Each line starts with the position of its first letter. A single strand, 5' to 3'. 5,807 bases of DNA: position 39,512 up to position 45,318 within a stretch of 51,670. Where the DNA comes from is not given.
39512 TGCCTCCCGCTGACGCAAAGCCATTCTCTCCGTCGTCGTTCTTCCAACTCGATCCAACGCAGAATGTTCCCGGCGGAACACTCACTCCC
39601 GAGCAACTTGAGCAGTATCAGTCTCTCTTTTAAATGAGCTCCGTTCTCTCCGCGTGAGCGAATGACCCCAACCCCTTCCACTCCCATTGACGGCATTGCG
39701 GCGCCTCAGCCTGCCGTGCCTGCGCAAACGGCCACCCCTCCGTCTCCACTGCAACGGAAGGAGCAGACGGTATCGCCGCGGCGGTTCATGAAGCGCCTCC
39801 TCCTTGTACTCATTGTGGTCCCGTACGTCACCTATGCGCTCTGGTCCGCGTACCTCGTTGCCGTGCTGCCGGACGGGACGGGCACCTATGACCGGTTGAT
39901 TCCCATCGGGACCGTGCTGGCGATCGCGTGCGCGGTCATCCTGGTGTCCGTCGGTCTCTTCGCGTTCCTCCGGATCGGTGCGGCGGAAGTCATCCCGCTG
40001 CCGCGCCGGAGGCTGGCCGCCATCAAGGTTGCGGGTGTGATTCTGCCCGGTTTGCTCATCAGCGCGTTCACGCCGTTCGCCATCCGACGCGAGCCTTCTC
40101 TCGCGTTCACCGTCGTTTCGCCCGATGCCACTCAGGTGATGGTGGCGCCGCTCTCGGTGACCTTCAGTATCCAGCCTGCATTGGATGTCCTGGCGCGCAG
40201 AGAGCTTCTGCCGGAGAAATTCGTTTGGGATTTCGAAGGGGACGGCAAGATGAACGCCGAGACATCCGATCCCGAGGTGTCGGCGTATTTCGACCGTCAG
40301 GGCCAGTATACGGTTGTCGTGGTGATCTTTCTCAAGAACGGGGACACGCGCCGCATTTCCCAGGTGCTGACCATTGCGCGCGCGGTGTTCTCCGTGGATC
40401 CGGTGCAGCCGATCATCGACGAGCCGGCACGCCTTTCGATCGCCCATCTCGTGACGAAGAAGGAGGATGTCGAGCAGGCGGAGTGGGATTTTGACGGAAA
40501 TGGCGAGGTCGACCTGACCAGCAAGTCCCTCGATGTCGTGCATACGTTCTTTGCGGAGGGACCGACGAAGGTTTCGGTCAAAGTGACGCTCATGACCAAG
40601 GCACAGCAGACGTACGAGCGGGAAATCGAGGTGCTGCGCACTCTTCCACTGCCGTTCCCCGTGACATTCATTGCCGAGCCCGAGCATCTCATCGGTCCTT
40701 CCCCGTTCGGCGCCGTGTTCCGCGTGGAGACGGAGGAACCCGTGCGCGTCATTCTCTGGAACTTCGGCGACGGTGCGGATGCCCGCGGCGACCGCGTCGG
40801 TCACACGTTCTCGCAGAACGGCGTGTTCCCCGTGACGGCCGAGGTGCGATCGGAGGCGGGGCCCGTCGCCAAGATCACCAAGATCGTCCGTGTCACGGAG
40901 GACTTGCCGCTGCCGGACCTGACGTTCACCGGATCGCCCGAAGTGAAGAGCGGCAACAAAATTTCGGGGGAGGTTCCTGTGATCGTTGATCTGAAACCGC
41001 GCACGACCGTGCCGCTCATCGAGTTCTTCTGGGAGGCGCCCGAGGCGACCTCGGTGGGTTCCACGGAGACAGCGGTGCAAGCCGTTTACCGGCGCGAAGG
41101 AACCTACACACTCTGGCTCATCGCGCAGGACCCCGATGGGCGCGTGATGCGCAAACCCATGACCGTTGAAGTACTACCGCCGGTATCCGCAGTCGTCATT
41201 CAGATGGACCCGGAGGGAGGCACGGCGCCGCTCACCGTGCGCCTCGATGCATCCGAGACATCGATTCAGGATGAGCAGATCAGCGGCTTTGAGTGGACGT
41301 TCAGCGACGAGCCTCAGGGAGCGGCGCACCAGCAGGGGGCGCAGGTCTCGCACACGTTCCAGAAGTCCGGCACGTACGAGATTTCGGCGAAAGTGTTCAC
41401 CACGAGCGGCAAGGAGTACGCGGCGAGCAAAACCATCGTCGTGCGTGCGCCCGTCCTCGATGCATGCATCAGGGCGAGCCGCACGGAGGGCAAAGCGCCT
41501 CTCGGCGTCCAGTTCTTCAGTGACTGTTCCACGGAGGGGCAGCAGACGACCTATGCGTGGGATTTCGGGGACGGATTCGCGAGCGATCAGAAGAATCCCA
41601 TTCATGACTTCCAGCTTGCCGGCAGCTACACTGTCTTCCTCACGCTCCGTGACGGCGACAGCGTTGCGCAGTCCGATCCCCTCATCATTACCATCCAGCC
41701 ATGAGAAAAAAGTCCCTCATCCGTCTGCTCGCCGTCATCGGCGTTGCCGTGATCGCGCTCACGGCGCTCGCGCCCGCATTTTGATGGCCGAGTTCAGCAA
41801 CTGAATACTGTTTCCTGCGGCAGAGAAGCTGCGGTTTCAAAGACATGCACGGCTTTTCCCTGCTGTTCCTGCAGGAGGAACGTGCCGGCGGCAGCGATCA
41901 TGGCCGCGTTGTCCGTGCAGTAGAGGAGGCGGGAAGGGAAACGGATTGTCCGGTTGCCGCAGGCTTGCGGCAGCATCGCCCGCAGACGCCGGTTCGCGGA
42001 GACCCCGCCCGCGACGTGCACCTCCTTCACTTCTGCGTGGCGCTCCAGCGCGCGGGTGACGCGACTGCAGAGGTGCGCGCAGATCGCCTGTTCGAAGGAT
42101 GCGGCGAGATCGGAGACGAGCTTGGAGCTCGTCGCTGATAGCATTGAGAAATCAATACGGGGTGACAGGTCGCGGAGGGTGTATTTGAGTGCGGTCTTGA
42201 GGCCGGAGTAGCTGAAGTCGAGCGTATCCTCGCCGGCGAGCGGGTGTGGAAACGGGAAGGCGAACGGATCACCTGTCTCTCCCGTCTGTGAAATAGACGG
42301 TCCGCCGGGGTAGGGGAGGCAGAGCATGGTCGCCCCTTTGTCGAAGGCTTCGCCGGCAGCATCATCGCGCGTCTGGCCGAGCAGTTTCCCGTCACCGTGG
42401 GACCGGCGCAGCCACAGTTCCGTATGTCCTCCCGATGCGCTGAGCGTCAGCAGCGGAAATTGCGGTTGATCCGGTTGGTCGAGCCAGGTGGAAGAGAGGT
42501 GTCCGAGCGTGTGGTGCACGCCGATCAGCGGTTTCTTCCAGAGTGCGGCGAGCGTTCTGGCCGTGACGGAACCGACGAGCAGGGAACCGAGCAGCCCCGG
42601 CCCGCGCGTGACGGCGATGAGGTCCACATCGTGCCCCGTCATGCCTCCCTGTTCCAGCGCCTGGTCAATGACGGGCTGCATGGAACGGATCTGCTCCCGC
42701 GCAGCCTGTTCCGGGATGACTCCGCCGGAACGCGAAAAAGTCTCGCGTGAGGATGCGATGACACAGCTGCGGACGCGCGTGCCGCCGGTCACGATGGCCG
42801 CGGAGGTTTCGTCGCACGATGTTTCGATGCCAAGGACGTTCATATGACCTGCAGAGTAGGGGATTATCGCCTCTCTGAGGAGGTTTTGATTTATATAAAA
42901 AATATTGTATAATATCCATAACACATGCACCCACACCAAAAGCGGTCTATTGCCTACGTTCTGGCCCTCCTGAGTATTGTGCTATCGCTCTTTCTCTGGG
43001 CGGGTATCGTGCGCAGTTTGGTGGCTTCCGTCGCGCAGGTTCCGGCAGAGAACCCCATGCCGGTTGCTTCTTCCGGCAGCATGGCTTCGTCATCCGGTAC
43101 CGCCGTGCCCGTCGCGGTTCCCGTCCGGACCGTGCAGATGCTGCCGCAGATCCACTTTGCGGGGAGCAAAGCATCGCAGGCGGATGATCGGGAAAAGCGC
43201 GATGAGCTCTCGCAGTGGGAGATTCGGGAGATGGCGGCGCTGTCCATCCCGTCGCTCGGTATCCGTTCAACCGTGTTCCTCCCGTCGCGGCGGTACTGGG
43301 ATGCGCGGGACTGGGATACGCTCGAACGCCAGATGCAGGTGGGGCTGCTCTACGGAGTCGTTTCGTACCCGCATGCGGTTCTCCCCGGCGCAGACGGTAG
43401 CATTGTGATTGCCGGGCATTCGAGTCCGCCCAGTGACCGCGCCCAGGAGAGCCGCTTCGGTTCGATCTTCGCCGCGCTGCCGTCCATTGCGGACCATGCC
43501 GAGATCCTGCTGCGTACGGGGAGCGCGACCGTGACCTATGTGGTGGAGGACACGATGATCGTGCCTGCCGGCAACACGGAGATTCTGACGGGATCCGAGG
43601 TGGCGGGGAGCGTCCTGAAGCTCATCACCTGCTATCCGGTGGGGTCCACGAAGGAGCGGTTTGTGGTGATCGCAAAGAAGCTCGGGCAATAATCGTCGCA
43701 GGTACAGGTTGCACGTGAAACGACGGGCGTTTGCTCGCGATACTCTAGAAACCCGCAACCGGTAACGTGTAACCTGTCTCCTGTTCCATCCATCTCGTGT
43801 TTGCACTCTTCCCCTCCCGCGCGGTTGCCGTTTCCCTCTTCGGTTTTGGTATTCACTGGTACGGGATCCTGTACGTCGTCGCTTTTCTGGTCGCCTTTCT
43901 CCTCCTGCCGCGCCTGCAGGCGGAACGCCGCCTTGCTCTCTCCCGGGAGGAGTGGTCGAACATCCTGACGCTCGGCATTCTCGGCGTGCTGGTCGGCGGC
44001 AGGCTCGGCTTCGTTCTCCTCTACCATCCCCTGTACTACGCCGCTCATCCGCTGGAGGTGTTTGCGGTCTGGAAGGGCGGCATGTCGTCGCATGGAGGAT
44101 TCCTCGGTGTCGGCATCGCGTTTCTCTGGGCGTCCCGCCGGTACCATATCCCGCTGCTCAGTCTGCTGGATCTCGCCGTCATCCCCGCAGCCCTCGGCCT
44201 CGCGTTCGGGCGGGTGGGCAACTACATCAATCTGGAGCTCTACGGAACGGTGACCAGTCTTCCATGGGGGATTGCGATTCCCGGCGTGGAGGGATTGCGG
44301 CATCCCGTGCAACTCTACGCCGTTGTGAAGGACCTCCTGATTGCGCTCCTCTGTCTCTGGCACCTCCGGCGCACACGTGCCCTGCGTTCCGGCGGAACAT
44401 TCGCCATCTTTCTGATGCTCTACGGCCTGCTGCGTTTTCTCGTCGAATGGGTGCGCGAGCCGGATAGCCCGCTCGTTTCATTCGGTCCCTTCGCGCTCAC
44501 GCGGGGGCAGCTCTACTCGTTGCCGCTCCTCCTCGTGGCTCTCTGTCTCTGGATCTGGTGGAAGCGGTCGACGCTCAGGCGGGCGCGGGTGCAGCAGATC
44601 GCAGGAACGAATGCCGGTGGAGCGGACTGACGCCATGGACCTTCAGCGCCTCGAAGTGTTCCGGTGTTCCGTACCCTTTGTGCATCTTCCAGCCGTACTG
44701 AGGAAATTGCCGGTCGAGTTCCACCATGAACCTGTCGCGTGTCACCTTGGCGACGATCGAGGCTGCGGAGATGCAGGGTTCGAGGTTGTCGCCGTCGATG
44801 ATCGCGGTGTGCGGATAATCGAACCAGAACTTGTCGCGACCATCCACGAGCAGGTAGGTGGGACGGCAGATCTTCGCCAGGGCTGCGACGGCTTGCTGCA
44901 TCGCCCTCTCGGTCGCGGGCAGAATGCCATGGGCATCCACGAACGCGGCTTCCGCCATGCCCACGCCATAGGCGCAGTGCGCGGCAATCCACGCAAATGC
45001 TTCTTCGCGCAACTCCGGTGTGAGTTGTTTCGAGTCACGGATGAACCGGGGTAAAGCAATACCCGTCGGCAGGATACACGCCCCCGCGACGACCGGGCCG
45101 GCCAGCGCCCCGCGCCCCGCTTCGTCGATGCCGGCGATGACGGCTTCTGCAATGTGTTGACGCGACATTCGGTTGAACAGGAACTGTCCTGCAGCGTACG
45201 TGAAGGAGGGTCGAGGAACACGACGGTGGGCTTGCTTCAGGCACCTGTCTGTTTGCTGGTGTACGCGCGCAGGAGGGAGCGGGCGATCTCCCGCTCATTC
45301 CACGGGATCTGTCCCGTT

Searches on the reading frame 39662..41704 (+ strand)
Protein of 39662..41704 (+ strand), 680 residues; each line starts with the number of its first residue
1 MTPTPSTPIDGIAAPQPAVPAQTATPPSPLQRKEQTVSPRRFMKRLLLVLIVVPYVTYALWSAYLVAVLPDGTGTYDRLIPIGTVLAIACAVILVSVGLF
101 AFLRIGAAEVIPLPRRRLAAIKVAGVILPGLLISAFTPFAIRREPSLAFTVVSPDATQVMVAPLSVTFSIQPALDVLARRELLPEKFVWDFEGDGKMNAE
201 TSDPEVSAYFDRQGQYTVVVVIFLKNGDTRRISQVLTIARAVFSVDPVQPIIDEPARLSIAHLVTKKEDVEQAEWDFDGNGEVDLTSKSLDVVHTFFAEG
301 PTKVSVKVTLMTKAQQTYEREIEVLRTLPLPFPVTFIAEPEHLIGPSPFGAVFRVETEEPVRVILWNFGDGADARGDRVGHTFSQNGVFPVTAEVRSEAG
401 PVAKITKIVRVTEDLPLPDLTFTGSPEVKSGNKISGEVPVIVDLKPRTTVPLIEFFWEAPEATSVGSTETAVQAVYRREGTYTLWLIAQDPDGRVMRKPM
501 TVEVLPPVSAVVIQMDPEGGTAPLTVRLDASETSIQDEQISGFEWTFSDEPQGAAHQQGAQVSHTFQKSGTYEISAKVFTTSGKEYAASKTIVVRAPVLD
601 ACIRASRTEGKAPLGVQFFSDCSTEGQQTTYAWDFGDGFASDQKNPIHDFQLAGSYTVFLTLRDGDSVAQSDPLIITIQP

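Call 24: search_protein_families(library=pfam, max_evalue=0.001, proteins=[window:39662-41704:+])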
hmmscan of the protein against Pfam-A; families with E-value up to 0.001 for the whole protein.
window:39662-41704:+ (680 aa): 3 families
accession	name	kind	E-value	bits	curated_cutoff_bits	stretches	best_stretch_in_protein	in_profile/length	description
PF18911.6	PKD_4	-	3.3e-48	162.1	27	3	596-671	3-78/85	PKD domain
PF00801.26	PKD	-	1e-37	128.4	23.5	3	604-670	5-73/80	PKD domain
PF22352.2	K319L-like_PKD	-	0.00045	20.6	27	0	525-594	13-84/84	K319L-like, PKD domain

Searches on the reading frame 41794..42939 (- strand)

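Call 24: search_protein_families(library=pfam, max_evalue=0.001, proteins=[window:41794-42939:-])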
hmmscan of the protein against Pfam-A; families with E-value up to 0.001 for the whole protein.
window:41794-42939:- (381 aa): 2 families
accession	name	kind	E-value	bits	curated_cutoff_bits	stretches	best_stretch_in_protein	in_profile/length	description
PF00814.31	TsaD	-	3.7e-75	253.5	24.8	1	56-349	2-263/264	tRNA N6-adenosine threonylcarbamoyltransferase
PF22521.2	HypF_C_2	-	0.00018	21.8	27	1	268-333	159-223/241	Carbamoyltransferase, Kae1-like Domain, second subdomain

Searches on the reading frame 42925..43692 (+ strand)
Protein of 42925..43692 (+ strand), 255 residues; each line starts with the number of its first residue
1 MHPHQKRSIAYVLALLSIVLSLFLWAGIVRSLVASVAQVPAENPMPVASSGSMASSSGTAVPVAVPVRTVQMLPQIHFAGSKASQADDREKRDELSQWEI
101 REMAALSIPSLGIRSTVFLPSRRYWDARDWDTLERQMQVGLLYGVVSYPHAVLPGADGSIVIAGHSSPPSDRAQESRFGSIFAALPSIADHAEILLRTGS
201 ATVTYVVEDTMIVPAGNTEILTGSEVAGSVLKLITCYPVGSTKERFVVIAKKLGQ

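Call 53: search_protein_families(library=pfam, max_evalue=0.001, proteins=[window:42925-43692:+])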
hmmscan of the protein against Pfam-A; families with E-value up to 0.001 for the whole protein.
window:42925-43692:+ (255 aa): 1 family
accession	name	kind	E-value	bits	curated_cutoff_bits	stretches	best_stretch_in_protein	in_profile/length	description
PF04203.18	Sortase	-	3.1e-16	59.7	26.6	1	106-252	1-124/125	Sortase domain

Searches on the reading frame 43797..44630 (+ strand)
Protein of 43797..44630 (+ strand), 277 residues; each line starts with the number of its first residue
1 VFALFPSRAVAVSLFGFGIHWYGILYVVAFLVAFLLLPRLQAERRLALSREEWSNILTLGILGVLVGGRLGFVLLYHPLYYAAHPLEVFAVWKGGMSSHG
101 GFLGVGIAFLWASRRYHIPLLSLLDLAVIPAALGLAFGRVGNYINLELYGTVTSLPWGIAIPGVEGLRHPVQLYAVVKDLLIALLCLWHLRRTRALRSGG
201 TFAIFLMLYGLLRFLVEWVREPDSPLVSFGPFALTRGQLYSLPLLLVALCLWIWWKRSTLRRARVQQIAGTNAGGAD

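Call 53: search_protein_families(library=pfam, max_evalue=0.001, proteins=[window:43797-44630:+])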
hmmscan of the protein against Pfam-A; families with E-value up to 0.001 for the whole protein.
window:43797-44630:+ (277 aa): 1 family
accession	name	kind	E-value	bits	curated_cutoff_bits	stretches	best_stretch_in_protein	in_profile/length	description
PF01790.23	LGT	-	5.9e-64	216.1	24.9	1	10-254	2-240/240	Prolipoprotein diacylglyceryl transferase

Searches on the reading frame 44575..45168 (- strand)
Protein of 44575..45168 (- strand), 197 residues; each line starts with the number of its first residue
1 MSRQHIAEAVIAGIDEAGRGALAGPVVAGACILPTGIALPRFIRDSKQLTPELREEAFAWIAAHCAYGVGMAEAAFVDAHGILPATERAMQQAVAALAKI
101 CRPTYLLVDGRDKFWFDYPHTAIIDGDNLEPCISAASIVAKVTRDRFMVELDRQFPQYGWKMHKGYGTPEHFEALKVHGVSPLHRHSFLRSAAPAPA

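Call 53: search_protein_families(library=pfam, max_evalue=0.001, proteins=[window:44575-45168:-])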
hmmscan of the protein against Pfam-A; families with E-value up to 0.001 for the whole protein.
window:44575-45168:- (197 aa): 1 family
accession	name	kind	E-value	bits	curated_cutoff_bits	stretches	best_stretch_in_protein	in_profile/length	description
PF01351.25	RNase_HII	-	3.1e-32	112.5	25.8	1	12-189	1-197/199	Ribonuclease HII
